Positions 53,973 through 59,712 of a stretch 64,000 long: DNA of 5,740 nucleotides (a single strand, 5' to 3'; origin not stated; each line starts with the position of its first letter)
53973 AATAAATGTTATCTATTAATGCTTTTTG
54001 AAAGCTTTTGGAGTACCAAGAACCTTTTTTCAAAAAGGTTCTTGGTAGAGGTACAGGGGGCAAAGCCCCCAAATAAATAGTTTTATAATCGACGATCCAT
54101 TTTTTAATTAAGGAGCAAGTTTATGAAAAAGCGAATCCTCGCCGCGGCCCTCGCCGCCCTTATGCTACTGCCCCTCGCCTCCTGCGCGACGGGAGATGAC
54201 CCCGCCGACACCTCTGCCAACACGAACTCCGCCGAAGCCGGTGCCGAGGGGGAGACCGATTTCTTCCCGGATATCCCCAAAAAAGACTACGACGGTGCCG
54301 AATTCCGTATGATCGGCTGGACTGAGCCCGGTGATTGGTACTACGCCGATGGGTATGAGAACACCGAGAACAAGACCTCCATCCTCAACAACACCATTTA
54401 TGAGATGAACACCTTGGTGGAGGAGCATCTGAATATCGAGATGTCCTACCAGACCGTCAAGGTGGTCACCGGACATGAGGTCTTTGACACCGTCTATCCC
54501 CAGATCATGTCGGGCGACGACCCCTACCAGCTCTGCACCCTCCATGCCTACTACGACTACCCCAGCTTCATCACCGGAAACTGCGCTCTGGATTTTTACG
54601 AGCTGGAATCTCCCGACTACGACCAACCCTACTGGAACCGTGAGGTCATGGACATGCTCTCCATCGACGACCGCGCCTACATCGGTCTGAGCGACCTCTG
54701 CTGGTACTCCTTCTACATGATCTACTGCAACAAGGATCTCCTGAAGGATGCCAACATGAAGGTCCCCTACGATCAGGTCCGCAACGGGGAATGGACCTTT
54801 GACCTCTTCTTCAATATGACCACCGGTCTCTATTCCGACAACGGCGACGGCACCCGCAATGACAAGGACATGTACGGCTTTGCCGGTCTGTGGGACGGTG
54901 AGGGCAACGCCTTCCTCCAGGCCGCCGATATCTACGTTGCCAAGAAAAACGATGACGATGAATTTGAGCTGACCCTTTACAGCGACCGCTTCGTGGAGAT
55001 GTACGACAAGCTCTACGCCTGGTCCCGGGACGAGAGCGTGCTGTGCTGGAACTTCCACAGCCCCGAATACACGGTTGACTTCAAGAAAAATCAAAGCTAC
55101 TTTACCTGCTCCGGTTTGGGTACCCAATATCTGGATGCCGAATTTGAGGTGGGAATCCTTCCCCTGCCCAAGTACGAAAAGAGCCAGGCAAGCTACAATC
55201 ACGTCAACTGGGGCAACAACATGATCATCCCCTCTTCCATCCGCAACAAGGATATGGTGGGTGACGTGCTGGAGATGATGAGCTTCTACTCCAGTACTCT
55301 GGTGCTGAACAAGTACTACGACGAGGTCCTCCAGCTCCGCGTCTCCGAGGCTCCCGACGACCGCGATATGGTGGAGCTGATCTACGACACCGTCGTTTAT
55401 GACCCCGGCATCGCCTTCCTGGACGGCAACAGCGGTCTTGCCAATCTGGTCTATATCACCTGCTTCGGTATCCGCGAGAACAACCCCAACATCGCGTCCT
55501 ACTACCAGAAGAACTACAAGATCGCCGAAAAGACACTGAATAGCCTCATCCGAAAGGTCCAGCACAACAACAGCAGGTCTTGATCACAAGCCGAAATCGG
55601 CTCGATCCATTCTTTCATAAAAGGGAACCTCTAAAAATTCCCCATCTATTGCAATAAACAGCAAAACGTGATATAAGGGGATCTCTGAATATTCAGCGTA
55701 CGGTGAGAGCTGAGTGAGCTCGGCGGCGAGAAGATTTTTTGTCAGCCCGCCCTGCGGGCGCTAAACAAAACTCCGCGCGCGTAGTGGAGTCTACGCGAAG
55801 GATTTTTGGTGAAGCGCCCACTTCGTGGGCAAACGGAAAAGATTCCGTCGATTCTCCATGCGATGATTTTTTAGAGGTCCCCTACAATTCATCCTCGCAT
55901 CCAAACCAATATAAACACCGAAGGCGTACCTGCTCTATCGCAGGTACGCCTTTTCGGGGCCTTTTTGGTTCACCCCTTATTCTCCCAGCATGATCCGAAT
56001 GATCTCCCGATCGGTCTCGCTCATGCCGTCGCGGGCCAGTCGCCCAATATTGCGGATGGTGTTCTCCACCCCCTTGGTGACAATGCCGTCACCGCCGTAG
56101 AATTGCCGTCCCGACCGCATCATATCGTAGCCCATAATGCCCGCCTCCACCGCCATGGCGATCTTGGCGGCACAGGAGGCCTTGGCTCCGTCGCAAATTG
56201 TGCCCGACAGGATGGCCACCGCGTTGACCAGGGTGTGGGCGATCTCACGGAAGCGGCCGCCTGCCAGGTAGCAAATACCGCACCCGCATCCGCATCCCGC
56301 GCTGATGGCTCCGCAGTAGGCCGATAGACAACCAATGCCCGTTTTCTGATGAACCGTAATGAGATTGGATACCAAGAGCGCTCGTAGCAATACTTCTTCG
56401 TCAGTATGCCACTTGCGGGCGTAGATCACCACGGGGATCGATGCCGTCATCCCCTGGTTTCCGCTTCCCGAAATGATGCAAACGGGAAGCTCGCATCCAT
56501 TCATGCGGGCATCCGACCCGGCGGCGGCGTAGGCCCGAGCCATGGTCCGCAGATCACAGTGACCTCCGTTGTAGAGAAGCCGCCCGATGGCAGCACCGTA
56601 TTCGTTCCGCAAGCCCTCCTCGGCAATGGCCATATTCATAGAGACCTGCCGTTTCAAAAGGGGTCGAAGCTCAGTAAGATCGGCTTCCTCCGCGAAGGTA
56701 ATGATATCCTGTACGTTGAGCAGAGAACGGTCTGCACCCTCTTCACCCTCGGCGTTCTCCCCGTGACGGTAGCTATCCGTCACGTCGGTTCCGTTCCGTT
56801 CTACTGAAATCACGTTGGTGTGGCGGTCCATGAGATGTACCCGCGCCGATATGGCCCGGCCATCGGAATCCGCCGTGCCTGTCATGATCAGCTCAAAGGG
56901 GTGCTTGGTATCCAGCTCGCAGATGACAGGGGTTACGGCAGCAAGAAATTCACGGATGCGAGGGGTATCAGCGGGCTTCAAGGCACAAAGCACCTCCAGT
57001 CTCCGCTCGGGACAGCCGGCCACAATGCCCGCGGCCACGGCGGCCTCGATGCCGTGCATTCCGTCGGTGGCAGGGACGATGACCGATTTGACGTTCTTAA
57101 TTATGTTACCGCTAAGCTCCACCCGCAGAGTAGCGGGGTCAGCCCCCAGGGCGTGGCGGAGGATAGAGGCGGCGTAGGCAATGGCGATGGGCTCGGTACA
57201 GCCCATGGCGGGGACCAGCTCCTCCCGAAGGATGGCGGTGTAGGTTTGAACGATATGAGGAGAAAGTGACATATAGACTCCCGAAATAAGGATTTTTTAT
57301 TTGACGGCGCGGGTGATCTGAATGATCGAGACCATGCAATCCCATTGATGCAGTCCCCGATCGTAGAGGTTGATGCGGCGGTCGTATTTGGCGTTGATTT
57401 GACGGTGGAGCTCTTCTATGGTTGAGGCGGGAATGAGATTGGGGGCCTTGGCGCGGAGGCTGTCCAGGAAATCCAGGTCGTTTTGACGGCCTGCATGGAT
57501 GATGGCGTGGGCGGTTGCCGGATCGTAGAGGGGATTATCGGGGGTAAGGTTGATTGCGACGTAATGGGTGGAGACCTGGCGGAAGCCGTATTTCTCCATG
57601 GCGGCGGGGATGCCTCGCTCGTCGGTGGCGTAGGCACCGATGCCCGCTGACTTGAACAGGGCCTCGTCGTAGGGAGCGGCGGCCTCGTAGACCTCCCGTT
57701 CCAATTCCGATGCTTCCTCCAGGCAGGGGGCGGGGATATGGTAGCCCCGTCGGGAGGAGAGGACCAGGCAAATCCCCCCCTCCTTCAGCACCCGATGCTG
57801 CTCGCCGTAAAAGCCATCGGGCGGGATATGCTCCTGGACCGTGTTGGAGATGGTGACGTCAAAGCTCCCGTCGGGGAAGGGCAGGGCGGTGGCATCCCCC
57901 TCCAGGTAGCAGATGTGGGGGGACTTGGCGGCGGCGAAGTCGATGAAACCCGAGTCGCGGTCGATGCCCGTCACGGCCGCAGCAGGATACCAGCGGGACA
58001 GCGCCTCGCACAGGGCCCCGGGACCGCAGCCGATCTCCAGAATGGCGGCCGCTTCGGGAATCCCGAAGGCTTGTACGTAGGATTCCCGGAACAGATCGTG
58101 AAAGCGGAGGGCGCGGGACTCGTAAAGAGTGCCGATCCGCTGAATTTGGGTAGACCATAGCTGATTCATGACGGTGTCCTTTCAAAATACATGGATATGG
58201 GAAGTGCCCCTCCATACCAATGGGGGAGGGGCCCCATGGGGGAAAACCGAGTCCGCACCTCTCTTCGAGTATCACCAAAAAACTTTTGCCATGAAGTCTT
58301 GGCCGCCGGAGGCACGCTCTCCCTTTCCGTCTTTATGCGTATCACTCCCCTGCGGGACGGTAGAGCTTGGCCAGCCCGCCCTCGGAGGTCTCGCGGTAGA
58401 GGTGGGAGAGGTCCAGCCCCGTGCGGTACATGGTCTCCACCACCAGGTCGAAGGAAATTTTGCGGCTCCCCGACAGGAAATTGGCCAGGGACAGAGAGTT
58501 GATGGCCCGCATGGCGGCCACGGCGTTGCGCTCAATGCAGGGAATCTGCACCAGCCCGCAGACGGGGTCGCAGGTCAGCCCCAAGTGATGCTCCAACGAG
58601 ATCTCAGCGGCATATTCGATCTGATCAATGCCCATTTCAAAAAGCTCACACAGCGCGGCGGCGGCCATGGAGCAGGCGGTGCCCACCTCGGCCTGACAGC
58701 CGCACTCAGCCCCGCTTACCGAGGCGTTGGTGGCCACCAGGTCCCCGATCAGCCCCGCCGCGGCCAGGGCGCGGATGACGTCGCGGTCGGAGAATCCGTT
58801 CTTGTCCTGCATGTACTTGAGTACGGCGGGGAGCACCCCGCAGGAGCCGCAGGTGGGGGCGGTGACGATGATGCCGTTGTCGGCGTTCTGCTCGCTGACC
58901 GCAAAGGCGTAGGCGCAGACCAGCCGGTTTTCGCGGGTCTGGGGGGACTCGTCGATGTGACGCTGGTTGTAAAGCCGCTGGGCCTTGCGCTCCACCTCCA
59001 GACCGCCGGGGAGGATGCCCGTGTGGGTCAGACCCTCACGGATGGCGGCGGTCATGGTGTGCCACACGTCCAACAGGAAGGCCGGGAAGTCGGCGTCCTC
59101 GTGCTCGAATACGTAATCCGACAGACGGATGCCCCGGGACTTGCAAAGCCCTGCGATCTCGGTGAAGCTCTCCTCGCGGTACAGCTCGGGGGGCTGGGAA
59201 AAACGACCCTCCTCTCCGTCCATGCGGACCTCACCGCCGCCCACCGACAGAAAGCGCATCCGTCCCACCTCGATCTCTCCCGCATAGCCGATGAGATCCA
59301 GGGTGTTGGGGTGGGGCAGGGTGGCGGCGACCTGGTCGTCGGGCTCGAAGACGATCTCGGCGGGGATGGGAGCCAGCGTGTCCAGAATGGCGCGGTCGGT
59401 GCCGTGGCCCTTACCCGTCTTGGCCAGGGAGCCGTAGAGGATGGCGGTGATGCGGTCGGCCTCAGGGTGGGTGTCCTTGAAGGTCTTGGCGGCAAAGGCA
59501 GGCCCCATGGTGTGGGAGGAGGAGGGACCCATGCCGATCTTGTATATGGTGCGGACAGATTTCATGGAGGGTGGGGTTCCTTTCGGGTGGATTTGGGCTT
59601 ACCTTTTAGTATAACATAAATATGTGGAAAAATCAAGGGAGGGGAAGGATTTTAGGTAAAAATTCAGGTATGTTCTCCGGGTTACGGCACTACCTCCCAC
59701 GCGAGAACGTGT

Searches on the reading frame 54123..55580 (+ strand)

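Call 46: search_protein_families(library=pfam, proteins=[window:54123-55580:+], max_evalue=0.001)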
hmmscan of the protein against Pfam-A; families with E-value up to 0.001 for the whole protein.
window:54123-55580:+ (486 aa): 1 family
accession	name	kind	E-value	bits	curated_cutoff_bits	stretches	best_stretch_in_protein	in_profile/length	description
PF01547.30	SBP_bac_1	-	4.1e-05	24.2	26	1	107-382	26-296/307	Bacterial extracellular solute-binding protein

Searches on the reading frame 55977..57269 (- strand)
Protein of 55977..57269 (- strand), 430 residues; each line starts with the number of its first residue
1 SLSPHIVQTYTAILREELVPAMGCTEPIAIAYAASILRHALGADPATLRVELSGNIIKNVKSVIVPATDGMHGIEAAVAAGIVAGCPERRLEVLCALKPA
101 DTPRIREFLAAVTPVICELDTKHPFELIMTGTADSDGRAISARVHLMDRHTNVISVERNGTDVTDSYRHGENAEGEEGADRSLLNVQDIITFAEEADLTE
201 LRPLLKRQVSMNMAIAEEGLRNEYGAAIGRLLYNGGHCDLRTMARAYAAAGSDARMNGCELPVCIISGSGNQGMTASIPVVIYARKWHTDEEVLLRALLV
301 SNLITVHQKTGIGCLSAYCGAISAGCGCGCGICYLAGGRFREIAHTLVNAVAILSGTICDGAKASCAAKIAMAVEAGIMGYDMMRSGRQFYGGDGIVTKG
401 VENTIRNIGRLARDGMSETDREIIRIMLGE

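Call 46: search_protein_families(library=pfam, proteins=[window:55977-57269:-], max_evalue=0.001)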
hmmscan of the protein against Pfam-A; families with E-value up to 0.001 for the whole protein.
window:55977-57269:- (430 aa): 1 family
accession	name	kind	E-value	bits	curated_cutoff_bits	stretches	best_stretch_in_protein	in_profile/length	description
PF03313.21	SDH_alpha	-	1.7e-60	205.4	26.4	1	179-424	22-259/260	Serine dehydratase alpha chain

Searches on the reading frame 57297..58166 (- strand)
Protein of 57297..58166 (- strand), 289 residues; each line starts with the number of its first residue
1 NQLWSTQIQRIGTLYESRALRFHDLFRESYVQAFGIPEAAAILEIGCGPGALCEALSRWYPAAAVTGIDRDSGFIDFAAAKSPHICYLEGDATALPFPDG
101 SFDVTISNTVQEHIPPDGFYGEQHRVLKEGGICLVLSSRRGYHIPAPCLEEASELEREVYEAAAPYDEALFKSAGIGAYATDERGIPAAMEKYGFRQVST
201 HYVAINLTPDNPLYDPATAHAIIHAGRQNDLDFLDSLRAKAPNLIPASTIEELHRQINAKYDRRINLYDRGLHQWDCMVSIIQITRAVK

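Call 46: search_protein_families(library=pfam, proteins=[window:57297-58166:-], max_evalue=0.001)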
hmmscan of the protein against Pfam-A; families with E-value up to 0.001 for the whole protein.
window:57297-58166:- (289 aa): 7 families
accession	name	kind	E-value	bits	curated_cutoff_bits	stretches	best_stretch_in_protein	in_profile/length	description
PF08241.18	Methyltransf_11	-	1.1e-20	74.5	21.2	1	43-134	1-94/95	Methyltransferase domain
PF13649.12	Methyltransf_25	-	5.2e-19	69.2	27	1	42-131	1-97/97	Methyltransferase domain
PF13847.12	Methyltransf_31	-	1.6e-13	51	27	1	39-155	4-129/145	Methyltransferase domain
PF08242.18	Methyltransf_12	-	1.2e-09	39.2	30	1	43-132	1-97/98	Methyltransferase domain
PF01209.24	Ubie_methyltran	-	5.2e-08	33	20.1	1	20-138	29-154/233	ubiE/COQ5 methyltransferase family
PF13489.12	Methyltransf_23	-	1.6e-07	31.7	27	1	34-154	17-124/164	Methyltransferase domain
PF07021.18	MetW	-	3.4e-05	24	21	1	36-128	11-103/193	Methionine biosynthesis protein MetW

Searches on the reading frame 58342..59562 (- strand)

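Call 46: search_protein_families(library=pfam, proteins=[window:58342-59562:-], max_evalue=0.001)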
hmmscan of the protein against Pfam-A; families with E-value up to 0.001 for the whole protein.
window:58342-59562:- (406 aa): 2 families
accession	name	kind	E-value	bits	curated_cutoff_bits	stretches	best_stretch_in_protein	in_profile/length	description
PF03313.21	SDH_alpha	-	1.7e-74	251.2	26.4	1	156-398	23-260/260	Serine dehydratase alpha chain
PF03315.21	SDH_beta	-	4.4e-22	79.5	26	1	2-63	1-68/155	Serine dehydratase beta chain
